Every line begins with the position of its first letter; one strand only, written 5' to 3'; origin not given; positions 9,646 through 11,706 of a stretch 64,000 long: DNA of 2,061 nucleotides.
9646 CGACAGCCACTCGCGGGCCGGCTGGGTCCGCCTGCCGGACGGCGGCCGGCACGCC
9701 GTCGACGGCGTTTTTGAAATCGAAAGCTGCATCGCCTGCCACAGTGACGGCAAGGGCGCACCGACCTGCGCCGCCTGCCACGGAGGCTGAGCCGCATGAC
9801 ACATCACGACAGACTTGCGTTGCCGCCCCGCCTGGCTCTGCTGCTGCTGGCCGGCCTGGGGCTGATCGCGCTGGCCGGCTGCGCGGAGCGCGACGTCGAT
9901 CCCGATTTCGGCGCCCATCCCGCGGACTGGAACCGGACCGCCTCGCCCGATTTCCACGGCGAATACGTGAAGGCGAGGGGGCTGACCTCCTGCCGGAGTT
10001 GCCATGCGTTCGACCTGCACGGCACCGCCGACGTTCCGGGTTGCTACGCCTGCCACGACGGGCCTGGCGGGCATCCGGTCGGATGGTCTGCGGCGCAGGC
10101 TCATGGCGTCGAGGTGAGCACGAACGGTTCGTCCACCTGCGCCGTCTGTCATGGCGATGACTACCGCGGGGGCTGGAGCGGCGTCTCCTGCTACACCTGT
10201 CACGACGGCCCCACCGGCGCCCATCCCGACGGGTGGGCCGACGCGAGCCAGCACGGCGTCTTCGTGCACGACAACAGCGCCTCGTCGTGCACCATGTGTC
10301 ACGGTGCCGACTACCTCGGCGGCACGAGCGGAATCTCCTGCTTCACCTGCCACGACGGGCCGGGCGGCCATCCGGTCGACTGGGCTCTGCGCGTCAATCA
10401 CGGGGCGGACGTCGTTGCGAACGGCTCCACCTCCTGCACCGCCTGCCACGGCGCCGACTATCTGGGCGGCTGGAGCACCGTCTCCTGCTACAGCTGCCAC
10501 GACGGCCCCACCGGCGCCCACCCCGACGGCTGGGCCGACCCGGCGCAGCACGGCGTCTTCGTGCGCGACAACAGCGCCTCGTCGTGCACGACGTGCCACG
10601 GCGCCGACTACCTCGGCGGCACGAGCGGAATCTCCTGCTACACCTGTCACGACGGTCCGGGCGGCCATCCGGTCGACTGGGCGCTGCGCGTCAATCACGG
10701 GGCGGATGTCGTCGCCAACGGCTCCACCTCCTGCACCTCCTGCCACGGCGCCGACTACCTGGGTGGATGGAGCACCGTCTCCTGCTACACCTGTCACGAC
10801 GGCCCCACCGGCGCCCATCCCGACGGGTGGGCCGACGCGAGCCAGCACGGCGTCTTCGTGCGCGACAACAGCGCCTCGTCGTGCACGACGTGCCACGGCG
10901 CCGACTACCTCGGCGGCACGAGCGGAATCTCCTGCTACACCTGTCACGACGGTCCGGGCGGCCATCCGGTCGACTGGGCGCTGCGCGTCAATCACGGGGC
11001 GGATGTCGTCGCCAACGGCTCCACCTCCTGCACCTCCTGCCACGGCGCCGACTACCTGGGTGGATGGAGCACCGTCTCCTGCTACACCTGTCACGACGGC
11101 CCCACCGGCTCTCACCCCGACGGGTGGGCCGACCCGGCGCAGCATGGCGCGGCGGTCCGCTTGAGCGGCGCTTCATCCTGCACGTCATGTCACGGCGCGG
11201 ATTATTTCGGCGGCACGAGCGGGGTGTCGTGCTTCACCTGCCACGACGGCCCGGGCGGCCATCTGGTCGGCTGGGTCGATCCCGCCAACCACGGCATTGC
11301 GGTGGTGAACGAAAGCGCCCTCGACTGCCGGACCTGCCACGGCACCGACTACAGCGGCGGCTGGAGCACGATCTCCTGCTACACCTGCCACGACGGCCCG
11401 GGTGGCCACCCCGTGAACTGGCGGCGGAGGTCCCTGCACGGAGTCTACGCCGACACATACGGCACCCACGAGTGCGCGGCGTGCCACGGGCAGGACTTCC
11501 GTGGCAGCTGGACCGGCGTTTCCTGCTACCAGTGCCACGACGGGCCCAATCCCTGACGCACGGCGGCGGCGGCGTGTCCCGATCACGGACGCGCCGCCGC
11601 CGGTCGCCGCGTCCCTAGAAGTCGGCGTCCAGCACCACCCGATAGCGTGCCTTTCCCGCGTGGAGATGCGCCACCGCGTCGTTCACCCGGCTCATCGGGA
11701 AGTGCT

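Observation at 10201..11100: Ongoing tandem amplification of a 297 bp four-heme module inside the lipoprotein cytochrome gene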

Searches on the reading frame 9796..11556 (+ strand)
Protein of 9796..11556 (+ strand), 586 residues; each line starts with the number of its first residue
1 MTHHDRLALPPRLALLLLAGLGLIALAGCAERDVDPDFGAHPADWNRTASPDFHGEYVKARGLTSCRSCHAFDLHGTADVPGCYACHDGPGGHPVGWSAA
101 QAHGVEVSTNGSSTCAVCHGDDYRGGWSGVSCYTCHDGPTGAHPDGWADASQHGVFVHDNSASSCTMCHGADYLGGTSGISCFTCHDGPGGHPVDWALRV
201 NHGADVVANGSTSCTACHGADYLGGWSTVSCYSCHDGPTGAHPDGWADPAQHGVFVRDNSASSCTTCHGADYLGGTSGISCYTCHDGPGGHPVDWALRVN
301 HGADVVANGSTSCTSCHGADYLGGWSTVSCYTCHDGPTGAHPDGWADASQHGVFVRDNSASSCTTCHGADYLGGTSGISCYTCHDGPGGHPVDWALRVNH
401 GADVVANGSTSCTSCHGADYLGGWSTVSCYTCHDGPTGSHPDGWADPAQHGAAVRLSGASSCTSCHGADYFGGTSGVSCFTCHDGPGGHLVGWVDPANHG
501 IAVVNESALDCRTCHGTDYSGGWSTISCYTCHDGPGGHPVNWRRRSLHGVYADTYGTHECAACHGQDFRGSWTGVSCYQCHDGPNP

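Call 5: search_protein_families(library=pfam, proteins=[window:9796-11556:+], max_evalue=0.01)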
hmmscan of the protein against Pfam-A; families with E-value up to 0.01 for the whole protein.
window:9796-11556:+ (586 aa): 2 families
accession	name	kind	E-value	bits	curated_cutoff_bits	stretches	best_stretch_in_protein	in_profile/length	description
PF14522.11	Cytochrome_C7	-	7.8e-19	67.7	24.8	0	327-384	13-66/67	Cytochrome c7 and related cytochrome c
PF14537.11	Cytochrom_c3_2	-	1.4e-16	61.2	25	2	506-582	4-79/79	Cytochrome c3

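Call 6: search_protein_families(library=ncbifam, proteins=[window:9796-11556:+], max_evalue=0.01)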
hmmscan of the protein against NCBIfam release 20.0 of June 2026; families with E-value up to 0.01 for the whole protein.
window:9796-11556:+ (586 aa): 5 families
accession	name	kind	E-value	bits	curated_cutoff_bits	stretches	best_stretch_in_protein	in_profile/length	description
NF045773.1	cytochro_C550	exception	1.2e-05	25.2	125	0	112-127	57-72/118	cytochrome c550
NF040968.1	FeS_ExtO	equivalog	0.00015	20.7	200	0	107-169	17-69/416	selenite/tellurite reduction operon b-type cytochrome iron-sulfur cluster-binding subunit ExtO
NF040967.1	cytc_ExtN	equivalog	0.00019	20.4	200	0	107-169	17-69/415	selenite/tellurite reduction operon c-type cytochrome ExtN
NF047727.1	4hemeCytCCctA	equivalog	0.0075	16.4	180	0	61-88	78-105/109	tetraheme c-type cytochrome CctA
TIGR02322.1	phosphon_PhnN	equivalog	0.0096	15.6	156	0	191-214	78-101/179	phosphonate metabolism protein/1,5-bisphosphokinase (PRPP-forming) PhnN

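Call 7: search_solved_structures(query=window:9796-11556:+, max_evalue=1, show_alignments=2)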
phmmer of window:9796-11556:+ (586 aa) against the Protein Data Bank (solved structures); distinct sequences matched with E-value up to 1: 14.
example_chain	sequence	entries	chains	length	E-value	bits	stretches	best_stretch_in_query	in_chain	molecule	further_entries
4hll_A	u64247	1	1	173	0.0035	19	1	196-309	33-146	Ankyrin(GAG)1D4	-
7ps6_C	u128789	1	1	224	0.013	17.1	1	448-501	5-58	Beta-44 Fab heavy chain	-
5gik_A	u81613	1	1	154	0.013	17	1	199-308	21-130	Artificial ankyrin repeat protein_Ank(GAG)1D4 mutant -S45Y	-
4zfh_A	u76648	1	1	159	0.015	16.9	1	169-240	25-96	Artificial ankyrin repeat protein_Ank(GAG)1D4 mutant -Y56A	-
8rz0_B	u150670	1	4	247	0.058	15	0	448-496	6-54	R5.016 scFv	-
6lnt_H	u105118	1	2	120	0.073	14.6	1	448-503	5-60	Fab DV62.5 heavy-chain variable region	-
2c0l_B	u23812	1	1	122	0.11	14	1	172-211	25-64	NONSPECIFIC LIPID-TRANSFER PROTEIN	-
1qnd_A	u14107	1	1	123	0.12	13.9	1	172-211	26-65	NONSPECIFIC LIPID-TRANSFER PROTEIN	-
1c44_A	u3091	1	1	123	0.15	13.6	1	172-211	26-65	PROTEIN (STEROL CARRIER PROTEIN 2)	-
9c0x_H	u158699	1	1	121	0.18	13.4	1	448-500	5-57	Antibody 31.b.09 Fab heavy chain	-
7luc_D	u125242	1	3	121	0.21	13.1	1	448-499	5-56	01.4B Fab Heavy chain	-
8fi9_G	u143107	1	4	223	0.24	12.9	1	448-506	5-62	WRAIR-5001 Fab Heavy chain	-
8ut3_F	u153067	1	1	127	0.36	12.3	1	448-500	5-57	UCA6 HC Fv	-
6moj_A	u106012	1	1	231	0.47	11.9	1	198-320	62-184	Dimeric DARPin ACR5 (A_angle_R5)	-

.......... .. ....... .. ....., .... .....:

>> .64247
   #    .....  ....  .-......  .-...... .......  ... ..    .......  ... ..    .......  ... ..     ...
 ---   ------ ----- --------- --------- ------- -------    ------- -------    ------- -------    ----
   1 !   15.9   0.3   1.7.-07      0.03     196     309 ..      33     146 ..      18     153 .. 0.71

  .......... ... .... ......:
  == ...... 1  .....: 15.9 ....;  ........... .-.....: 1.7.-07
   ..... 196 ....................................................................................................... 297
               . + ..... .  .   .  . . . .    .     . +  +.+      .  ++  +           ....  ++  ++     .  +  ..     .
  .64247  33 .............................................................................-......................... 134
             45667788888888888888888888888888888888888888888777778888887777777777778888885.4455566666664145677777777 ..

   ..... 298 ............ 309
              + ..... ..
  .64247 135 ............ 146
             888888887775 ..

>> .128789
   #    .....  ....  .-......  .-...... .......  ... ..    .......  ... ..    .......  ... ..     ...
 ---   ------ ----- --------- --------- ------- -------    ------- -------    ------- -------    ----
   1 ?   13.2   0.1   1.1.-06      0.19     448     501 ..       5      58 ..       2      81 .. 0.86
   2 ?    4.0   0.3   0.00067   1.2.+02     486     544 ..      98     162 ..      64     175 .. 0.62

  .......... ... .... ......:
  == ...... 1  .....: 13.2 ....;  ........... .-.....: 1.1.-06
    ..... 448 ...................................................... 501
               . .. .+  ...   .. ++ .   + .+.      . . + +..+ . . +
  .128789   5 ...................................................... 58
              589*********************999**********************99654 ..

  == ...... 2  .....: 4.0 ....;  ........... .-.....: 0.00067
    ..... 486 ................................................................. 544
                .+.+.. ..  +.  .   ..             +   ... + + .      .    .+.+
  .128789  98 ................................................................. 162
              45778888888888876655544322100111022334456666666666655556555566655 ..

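Call 8: find_homologous_proteins(query=window:9796-11556:+, max_evalue=0.00001)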
Query window:9796-11556:+ (586 aa): 455 proteins with E <= 0.00001 among 8000 candidates; the best 120 are listed.
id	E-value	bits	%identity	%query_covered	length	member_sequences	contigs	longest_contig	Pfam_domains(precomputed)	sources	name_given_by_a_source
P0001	1.2e-237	809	44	95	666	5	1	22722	PF14537.12,PF02276.24,PF14522.12,PF10080.15,PF22113.2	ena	-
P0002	1.2e-153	531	38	96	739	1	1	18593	PF14522.12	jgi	jgi:hypothetical protein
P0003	2.6e-146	507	50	84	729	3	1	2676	PF14537.12,PF14522.12,PF22113.2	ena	-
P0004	3.3e-144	500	44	95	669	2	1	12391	PF14537.12,PF14522.12,PF22113.2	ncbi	-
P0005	4.8e-144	500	43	97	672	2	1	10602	PF14537.12,PF14522.12,PF22113.2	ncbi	ncbi:MAG: hypothetical protein V1794_13120 [Candidatus Glassbacteria bacterium]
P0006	5.9e-141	489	43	95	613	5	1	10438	PF14537.12,PF14522.12,PF22113.2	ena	-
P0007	2.5e-136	474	43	95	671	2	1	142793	PF14522.12,PF22113.2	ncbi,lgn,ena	-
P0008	1.7e-133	465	44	99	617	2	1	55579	PF09699.16,PF14537.12,PF22678.2,PF14522.12,PF22113.2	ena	-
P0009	2.9e-130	454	47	59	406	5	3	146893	PF14537.12,PF14522.12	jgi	jgi:hypothetical protein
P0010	1.2e-129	452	49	81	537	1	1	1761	PF09699.16,PF14537.12,PF22678.2,PF02276.24,PF14522.12,PF22113.2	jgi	jgi:uncharacterized CHY-type Zn-finger protein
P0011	2.1e-129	451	38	96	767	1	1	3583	PF14522.12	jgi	-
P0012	8.2e-129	449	35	99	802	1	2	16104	PF14537.12,PF14522.12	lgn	-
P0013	8.0e-125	436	48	75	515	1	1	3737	PF22113.2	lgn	-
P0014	1.2e-123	432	47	76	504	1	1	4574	PF14537.12,PF14522.12,PF22113.2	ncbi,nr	ncbi:MAG: hypothetical protein JXQ83_15415 [Candidatus Glassbacteria bacterium]|nr:hypothetical prot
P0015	2.5e-117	411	36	98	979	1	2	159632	PF14537.12,PF14522.12,PF22113.2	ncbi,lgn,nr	ncbi:MAG: hypothetical protein DWQ05_05860 [Calditrichaeota bacterium]|nr:MAG: hypothetical protein 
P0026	1.4e-88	316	48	55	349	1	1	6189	PF09699.16,PF14537.12,PF14522.12,PF10080.15,PF22113.2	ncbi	-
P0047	5.3e-74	268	36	92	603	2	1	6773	PF09699.16,PF14537.12,PF14522.12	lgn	-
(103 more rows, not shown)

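Call 9: find_encoding_contigs(protein=window:9796-11556:+, flank=10000, max_places=10)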
Protein window:9796-11556:+ (586 aa): no gene with exactly this product is on record in the collection.

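Call 16: find_related_loci(query=window:9796-11556:+, collection=genome_contigs, flank=10000)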
Query window:9796-11556:+ (586 aa) in genome_contigs; peptide patterns used: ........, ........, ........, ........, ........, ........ (x = any residue, [..] = any of these).
159 stretches matched a pattern; 53 encode a relative of the query (tblastn E <= 1e-3); 52 distinct loci.
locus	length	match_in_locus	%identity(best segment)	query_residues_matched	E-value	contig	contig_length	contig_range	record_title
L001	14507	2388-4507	80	29-582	0e+0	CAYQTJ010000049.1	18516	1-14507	MAG TPA_asm: uncultured Fibrobacteraceae bacterium isolate SRP220891_co4_181 genome assembly, contig: NODE_5107_length_1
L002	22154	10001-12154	67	26-586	0e+0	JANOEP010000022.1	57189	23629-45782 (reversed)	MAG: bacterium isolate SOY_65_metabat_222 SOY_65_k141_3706574, whole genome shotgun sequence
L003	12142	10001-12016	64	15-586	0e+0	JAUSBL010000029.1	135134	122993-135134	MAG: Candidatus Latescibacterota bacterium isolate E6_metabat.bin.61 E6_k141_508619, whole genome shotgun sequence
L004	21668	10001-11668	62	29-586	0e+0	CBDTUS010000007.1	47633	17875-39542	MAG TPA_asm: uncultured bacterium isolate SRR7614711_binner13_Refined_44 genome assembly, contig: ERZ23877654.56, whole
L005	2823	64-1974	57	5-586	0e+0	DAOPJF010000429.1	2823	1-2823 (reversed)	MAG TPA_asm: Candidatus Krumholzibacteriia bacterium isolate AMR_MDS_3284 NODE_40493_length_2823_cov_5.984104, whole gen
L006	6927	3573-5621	52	4-586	0e+0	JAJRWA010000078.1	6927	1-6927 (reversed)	MAG: Candidatus Krumholzibacteriota bacterium isolate Dive96_bin2.115 k141_1224326, whole genome shotgun sequence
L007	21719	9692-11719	55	5-586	0e+0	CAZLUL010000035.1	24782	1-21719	MAG TPA_asm: uncultured Fibrobacteraceae bacterium isolate SRP155585_co2_84 genome assembly, contig: NODE_835_length_247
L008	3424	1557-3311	54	11-585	0e+0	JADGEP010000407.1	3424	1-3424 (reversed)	MAG: Candidatus Krumholzibacteriia bacterium isolate BB39 NODE_407_length_3424_cov_3.256947, whole genome shotgun sequen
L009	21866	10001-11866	52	15-584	6e-168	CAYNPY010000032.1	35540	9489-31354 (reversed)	MAG TPA_asm: uncultured Fibrobacteraceae bacterium isolate SRP239054_co1_159 genome assembly, contig: NODE_743_length_35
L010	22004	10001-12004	46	6-585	9e-160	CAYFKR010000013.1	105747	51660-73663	MAG TPA_asm: uncultured Fibrobacteraceae bacterium isolate ERP019367_co1_103 genome assembly, contig: NODE_256_length_10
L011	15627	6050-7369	59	5-586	7e-157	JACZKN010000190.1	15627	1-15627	MAG: Candidatus Krumholzibacteriia bacterium isolate MAG46 bacteria_3_contig_468725, whole genome shotgun sequence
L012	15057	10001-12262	51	1-586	2e-150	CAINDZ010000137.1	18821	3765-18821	uncultured bacterium isolate LaPlata-b_bin-2430 genome assembly, contig: bin-2430:137/790, whole genome shotgun sequence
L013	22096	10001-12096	64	36-586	3e-161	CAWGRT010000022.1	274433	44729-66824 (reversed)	MAG: Candidatus Krumholzibacteria bacterium isolate MFD05684.bin.2.24 genome assembly, contig: contig_83162, whole genom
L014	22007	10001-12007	44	5-585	1e-139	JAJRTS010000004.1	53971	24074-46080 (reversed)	MAG: Gemmatimonadales bacterium isolate Dive96_bin10.104 k141_205521, whole genome shotgun sequence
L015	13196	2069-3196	58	10-586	5e-137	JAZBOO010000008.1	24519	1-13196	MAG: Candidatus Krumholzibacteriia bacterium isolate bin.63 k117_349169, whole genome shotgun sequence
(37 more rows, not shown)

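Call 25: find_related_loci(query=window:9796-11556:+, collection=metagenome_contigs, flank=4000)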
Query window:9796-11556:+ (586 aa) in metagenome_contigs; peptide patterns used: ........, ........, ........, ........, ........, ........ (x = any residue, [..] = any of these).
195 stretches matched a pattern; 49 encode a relative of the query (tblastn E <= 1e-3); 49 distinct loci.
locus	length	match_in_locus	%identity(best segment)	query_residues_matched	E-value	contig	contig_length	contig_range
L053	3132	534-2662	81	29-586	0e+0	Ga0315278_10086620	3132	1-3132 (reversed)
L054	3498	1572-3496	90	1-584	0e+0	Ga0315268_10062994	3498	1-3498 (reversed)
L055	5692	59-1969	57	5-586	0e+0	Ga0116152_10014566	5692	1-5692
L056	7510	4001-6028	55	5-586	0e+0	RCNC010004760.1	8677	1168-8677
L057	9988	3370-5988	55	5-586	0e+0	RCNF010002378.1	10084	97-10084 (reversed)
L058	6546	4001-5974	58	27-585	0e+0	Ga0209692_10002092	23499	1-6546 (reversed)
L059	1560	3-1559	57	39-585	0e+0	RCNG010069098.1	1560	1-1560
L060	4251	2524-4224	51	40-586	2e-151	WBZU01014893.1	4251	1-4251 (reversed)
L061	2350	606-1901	55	9-586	6e-151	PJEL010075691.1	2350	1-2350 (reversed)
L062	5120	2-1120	64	41-586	1e-135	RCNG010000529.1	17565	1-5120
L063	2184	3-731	88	35-586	1e-144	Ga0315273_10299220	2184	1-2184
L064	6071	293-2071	43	27-585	6e-133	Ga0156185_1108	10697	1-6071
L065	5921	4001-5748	58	10-586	7e-133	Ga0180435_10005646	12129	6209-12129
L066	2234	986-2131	57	29-585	3e-141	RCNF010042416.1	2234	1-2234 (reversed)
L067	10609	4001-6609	43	13-585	3e-131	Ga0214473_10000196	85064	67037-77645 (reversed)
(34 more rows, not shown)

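Call 51: predict_structure(alignment_id=A2)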
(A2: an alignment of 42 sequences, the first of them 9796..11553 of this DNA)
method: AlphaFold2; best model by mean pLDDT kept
length: 586 residues; sequences in the alignment: 42
mean_pLDDT: 71.1   pTM: 0.29
mean pLDDT of the five models: 71.1, 70.4, 69.2, 67.8, 58.4
residues with pLDDT >= 90: 2; 70-90: 357; 50-70: 201; < 50: 26
segments of 3 or more residues with pLDDT < 50: 1-4, 30-38, 538-545
pLDDT, mean of each block of 10 residues (from residue 1): 52 86 73 45 76 77 78 73 63 51 66 76 73 63 58 74 77 77 74 62 74 80 77 63 57 73 79 79 74 66 75 82 77 63 61 76 82 80 73 65 74 81 77 63 65 78 83 81 76 70 68 81 75 58 53 72 73 72 61
secondary structure, 60 per line:
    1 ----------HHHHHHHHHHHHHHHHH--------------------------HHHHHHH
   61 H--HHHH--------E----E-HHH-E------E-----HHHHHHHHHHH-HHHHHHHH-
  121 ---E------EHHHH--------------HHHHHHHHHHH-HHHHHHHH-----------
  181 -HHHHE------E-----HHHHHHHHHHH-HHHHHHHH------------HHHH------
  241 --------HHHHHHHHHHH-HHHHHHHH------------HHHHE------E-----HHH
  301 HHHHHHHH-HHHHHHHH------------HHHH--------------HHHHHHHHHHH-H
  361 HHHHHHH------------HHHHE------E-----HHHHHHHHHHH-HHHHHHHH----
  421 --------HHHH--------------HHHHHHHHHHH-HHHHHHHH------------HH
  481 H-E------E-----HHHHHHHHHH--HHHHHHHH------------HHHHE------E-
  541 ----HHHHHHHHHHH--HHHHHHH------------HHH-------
elements in order: H11-27 H54-61 H64-67 H100-110 H112-119 H132-135 H150-160 H162-169 H182-185 H199-209 H211-218 H231-234 H249-259 H261-268 H281-284 H298-308 H310-317 H330-333 H348-358 H360-367 H380-383 H397-407 H409-416 H429-432 H447-457 H459-466 H496-505 H508-515 H528-531 H545-555 H558-564
